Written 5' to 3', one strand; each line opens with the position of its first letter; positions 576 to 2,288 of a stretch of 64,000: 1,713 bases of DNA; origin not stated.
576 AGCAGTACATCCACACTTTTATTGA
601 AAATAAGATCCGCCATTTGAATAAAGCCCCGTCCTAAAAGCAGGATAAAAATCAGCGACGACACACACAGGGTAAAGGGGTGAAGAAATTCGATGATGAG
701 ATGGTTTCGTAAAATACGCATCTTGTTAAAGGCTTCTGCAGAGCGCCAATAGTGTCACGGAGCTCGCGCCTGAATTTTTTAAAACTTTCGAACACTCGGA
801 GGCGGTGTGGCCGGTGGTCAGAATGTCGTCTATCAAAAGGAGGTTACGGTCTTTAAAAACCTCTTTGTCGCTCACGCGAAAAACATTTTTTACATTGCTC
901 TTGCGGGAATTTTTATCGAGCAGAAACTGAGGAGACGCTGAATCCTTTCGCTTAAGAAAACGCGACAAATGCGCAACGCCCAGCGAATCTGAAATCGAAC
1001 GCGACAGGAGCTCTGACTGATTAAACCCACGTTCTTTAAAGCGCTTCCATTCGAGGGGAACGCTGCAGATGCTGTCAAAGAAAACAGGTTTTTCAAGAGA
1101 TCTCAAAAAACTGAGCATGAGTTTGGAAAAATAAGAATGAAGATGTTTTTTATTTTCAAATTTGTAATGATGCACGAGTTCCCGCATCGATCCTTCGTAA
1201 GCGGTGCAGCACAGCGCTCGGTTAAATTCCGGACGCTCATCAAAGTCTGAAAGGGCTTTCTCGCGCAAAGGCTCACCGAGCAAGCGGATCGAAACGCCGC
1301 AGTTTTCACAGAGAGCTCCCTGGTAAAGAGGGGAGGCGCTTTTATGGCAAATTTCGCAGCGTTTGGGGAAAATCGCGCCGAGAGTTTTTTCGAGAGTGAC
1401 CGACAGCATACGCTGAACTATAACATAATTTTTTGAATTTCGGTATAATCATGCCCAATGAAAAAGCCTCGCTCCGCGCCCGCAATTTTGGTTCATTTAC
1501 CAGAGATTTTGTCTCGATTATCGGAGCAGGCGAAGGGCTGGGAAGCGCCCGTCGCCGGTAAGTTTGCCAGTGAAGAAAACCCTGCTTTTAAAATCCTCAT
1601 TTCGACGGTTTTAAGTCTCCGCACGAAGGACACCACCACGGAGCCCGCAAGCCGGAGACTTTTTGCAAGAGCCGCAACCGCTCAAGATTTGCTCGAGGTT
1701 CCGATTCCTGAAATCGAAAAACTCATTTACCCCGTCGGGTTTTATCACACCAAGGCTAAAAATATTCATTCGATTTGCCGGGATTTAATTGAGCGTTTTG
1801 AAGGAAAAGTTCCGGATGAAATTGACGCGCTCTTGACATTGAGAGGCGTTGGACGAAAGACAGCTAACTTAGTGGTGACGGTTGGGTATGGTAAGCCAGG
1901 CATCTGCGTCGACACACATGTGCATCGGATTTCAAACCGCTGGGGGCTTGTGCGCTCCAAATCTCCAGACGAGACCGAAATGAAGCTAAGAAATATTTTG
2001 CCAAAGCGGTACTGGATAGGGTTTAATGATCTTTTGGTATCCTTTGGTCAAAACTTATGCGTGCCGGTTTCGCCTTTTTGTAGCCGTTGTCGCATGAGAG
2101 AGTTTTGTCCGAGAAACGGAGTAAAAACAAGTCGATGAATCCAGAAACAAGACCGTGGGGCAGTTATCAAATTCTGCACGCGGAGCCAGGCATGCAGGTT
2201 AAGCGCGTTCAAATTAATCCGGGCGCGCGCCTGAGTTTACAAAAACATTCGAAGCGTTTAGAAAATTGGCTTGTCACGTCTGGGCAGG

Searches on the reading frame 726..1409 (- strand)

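Call 10: search_protein_families(library=pfam, proteins=[window:726-1409:-], max_evalue=0.001)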
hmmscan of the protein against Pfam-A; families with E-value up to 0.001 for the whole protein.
window:726-1409:- (227 aa): 1 family
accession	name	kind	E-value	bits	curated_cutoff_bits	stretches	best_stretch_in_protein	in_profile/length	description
PF00156.33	Pribosyltran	-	3.1e-06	27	26.3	1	166-225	60-125/158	Phosphoribosyl transferase domain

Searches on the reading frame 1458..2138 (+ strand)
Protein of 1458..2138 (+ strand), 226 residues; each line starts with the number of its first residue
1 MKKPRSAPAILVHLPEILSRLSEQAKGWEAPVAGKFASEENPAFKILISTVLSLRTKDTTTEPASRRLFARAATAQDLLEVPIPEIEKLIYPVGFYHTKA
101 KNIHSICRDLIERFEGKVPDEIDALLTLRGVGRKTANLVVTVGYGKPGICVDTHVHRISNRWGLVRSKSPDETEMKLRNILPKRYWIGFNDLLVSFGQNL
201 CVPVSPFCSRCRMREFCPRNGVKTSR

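Call 10: search_protein_families(library=pfam, proteins=[window:1458-2138:+], max_evalue=0.001)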
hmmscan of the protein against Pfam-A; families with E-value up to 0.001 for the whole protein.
window:1458-2138:+ (226 aa): 2 families
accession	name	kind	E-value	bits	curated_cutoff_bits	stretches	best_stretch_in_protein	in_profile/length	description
PF00730.31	HhH-GPD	-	1.1e-26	93.7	26.2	1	48-182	1-107/108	HhH-GPD superfamily base excision DNA repair protein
PF00633.29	HHH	-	1.3e-05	25.2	24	1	113-140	1-28/30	Helix-hairpin-helix motif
